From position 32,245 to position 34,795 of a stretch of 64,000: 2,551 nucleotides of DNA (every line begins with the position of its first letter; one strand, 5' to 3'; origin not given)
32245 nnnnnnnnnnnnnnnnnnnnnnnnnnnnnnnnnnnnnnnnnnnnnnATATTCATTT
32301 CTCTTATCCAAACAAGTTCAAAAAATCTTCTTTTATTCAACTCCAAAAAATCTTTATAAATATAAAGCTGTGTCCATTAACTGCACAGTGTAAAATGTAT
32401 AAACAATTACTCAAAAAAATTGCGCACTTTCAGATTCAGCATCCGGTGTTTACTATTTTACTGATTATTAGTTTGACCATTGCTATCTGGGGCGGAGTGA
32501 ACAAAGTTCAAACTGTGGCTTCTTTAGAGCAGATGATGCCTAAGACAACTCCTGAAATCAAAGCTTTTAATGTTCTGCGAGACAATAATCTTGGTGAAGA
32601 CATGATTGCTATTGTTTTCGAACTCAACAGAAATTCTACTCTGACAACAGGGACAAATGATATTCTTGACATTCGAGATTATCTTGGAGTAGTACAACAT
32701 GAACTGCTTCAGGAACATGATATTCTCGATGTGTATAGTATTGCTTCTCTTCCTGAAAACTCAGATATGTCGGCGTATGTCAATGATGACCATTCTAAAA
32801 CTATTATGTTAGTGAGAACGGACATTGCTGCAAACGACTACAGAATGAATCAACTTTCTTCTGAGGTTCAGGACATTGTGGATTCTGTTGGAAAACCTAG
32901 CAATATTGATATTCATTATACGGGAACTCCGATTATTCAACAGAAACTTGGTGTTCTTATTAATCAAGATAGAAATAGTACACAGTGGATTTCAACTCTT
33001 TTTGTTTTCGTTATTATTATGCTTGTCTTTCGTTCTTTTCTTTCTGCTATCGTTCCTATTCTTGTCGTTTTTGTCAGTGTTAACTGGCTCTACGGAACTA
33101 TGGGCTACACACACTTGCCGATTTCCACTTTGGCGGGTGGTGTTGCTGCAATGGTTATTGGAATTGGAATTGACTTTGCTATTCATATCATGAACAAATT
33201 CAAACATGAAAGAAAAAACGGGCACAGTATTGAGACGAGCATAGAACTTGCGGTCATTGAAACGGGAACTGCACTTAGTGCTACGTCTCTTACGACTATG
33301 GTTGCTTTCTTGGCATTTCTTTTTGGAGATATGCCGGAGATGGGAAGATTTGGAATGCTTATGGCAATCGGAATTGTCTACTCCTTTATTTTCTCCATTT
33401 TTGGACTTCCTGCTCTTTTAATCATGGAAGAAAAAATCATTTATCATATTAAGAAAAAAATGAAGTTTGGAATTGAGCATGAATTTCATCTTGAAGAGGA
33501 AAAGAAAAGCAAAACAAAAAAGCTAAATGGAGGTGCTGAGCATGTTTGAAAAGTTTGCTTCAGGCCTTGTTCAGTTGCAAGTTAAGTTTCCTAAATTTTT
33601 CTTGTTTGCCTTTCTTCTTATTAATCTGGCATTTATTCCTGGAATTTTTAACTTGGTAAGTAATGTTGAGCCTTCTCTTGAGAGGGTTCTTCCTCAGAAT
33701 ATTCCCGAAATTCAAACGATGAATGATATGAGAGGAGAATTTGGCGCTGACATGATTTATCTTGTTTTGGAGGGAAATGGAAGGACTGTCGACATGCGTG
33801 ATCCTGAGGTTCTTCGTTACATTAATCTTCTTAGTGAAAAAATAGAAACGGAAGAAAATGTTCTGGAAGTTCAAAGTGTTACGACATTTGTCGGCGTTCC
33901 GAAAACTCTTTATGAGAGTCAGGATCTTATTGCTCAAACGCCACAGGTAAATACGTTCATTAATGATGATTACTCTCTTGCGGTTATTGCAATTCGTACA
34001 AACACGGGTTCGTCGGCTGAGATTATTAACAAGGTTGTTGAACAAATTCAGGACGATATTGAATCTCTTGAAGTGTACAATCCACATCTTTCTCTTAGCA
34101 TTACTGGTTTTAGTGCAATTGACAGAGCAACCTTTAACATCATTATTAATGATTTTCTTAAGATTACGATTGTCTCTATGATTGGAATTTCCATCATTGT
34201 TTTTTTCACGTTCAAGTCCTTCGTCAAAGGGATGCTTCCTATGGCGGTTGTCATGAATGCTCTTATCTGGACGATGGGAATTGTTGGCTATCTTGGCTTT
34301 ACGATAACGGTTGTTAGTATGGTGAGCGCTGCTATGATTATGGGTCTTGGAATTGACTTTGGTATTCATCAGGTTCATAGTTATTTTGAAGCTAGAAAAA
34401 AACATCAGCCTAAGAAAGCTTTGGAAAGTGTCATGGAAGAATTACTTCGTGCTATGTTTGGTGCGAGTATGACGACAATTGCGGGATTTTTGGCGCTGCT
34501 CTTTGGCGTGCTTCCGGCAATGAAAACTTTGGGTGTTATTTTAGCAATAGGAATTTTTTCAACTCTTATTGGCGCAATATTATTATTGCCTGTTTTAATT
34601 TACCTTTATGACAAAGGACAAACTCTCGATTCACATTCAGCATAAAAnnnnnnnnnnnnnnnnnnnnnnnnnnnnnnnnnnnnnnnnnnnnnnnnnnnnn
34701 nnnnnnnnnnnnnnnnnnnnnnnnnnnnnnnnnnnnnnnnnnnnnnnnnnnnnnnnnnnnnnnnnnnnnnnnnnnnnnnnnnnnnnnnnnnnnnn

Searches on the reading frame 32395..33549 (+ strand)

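Call 49: search_protein_families(library=pfam, proteins=[window:32395-33549:+], max_evalue=0.001)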
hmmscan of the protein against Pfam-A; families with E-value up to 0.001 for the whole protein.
window:32395-33549:+ (384 aa): 5 families
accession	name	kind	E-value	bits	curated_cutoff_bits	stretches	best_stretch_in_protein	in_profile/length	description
PF03176.21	MMPL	-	2e-31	109.6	20.5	1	124-344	76-301/333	MMPL family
PF02460.24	Patched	-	8.7e-10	39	23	1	207-343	20-155/156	Patched SSD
PF00873.25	ACR_tran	-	4.8e-07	28.3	28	1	106-336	251-476/1021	AcrB/AcrD/AcrF family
PF12349.14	Sterol-sensing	-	6.6e-07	29.8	22.3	1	218-348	9-139/153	Sterol-sensing domain of SREBP cleavage-activation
PF02355.23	SecD_SecF_C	-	4.5e-05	23.4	20.5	1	174-342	14-183/189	Protein export membrane protein SecD/SecF, C-terminal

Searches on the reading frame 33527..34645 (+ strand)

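Call 49: search_protein_families(library=pfam, proteins=[window:33527-34645:+], max_evalue=0.001)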
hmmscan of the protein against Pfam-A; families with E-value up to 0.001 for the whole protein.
window:33527-34645:+ (372 aa): 3 families
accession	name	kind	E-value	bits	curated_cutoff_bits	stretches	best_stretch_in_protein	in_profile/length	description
PF03176.21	MMPL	-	2.5e-22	79.7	20.5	1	56-360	4-301/333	MMPL family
PF02460.24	Patched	-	0.00019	21.6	23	1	216-354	12-150/156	Patched SSD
PF00873.25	ACR_tran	-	0.00035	18.8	28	1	155-357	283-485/1021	AcrB/AcrD/AcrF family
